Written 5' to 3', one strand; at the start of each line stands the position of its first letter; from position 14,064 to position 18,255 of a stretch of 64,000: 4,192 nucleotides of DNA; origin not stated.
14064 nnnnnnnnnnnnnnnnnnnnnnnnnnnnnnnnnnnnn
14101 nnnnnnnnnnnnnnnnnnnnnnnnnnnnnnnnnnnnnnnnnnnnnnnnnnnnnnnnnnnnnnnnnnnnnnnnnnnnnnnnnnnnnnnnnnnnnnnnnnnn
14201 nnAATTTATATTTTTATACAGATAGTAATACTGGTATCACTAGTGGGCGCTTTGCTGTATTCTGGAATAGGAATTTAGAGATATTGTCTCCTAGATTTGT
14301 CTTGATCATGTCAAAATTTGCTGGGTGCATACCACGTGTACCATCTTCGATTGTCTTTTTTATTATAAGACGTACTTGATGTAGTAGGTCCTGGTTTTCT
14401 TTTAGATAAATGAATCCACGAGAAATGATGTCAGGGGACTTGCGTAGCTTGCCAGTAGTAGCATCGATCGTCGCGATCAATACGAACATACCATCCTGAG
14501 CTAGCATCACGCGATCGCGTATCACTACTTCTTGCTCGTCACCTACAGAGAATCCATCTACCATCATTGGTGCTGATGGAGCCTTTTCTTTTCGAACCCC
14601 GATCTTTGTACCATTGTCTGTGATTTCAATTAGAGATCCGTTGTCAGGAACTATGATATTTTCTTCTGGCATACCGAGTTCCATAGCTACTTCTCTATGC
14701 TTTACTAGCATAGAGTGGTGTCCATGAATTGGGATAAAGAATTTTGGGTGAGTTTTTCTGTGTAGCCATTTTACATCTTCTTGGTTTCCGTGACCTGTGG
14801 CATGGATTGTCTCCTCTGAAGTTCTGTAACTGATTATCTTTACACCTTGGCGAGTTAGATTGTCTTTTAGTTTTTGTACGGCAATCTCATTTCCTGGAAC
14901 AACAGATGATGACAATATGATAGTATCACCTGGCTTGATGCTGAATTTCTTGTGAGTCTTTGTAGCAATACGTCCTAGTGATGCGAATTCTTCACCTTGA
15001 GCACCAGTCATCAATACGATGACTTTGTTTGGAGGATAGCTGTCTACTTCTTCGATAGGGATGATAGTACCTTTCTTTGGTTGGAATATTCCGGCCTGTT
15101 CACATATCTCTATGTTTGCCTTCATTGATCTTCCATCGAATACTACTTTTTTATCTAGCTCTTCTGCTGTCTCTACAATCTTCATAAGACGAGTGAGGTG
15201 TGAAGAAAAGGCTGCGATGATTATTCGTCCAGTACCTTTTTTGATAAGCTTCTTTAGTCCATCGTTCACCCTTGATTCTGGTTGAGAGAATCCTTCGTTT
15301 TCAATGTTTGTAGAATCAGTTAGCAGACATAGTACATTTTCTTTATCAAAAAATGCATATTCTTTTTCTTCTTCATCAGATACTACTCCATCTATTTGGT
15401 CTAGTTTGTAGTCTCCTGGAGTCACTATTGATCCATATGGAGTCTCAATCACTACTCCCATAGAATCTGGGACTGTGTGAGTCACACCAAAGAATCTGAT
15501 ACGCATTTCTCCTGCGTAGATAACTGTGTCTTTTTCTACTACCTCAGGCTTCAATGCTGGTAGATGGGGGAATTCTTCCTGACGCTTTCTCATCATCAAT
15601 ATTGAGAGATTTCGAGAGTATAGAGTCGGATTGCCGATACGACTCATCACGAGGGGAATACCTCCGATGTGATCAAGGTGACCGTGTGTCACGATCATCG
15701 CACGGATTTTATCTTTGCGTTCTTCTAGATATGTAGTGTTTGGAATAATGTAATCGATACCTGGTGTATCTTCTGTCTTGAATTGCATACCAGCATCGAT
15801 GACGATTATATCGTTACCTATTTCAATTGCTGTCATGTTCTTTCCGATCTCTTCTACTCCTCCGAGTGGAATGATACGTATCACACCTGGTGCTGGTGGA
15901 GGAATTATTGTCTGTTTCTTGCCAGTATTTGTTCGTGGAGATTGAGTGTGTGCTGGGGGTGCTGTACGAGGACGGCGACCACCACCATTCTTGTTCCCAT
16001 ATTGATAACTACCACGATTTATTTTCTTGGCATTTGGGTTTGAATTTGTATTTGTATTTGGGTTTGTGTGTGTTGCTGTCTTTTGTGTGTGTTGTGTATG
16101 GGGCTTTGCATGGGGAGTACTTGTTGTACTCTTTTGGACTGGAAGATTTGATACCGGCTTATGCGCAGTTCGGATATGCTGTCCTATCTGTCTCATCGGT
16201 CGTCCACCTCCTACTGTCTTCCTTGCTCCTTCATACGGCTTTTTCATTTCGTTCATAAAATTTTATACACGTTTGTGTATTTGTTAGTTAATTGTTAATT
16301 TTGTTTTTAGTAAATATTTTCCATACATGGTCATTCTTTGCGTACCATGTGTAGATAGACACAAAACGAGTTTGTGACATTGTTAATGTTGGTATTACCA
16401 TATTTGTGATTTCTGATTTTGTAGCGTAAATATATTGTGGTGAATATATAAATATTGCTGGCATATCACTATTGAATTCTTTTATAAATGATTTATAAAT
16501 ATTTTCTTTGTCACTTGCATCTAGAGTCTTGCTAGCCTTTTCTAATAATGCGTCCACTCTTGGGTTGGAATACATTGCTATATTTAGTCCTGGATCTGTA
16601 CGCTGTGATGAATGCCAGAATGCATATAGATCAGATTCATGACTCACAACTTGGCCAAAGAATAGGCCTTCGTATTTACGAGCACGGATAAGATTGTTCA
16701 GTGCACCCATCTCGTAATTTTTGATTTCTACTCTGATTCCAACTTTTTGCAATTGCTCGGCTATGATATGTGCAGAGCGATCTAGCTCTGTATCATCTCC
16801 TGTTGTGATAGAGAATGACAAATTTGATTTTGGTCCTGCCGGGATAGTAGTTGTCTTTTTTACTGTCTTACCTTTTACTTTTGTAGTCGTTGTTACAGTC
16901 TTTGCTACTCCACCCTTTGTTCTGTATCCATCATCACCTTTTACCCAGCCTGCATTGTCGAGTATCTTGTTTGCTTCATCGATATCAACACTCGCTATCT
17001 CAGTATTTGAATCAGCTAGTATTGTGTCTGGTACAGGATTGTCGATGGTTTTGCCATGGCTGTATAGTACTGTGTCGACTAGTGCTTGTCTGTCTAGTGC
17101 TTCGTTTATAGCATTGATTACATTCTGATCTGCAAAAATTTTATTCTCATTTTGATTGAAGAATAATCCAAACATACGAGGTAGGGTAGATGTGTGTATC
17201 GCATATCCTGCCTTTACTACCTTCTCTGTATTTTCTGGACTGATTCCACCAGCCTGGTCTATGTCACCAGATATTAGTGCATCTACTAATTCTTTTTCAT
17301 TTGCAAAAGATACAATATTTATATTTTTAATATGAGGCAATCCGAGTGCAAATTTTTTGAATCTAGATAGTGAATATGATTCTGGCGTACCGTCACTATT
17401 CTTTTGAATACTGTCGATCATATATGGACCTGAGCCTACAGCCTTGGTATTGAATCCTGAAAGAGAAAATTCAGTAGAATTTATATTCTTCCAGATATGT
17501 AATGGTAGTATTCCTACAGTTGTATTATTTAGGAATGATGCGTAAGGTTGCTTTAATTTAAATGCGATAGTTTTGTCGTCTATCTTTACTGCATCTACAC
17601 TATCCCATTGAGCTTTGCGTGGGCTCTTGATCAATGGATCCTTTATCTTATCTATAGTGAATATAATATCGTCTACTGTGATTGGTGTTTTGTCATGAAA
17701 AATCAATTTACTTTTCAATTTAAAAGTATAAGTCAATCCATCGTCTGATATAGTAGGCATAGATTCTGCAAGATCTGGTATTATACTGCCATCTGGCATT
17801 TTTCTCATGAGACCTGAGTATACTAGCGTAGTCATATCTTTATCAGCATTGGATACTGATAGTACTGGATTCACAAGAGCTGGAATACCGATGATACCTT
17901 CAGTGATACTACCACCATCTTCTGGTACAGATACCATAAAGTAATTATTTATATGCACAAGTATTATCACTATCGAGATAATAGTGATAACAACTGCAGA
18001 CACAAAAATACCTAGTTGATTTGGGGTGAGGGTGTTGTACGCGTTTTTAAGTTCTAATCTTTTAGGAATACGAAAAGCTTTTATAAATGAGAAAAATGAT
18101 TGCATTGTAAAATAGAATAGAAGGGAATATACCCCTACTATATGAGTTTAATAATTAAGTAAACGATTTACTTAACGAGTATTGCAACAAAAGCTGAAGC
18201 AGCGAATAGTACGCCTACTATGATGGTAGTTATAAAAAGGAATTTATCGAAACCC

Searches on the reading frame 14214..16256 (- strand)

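Call 19: search_protein_families(library=pfam, proteins=[window:14214-16256:-], max_evalue=0.0001)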
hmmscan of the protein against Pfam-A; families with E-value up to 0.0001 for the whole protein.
window:14214-16256:- (680 aa): 4 families
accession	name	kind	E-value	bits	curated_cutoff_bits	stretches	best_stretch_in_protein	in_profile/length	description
PF22505.1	RNase_J_b_CASP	-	1.3e-41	141.7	27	1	343-467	2-126/126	Ribonuclease J, beta-CASP domain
PF17770.6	RNase_J_C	-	3.6e-23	82.9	23.8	1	578-680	1-102/102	Ribonuclease J C-terminal domain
PF00753.33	Lactamase_B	-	4.1e-15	56.7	22.7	1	139-294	6-161/196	Metallo-beta-lactamase superfamily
PF12706.13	Lactamase_B_2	-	1.2e-06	28.7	27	1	178-284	23-144/200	Beta-lactamase superfamily domain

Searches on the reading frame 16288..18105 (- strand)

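Call 19: search_protein_families(library=pfam, proteins=[window:16288-18105:-], max_evalue=0.0001)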
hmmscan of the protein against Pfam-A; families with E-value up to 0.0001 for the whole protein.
window:16288-18105:- (605 aa): 1 family
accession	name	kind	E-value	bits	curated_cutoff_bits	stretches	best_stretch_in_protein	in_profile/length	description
PF00496.27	SBP_bac_5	-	1.4e-66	225.6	32.4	1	108-498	2-359/368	Bacterial extracellular solute-binding proteins, family 5 Middle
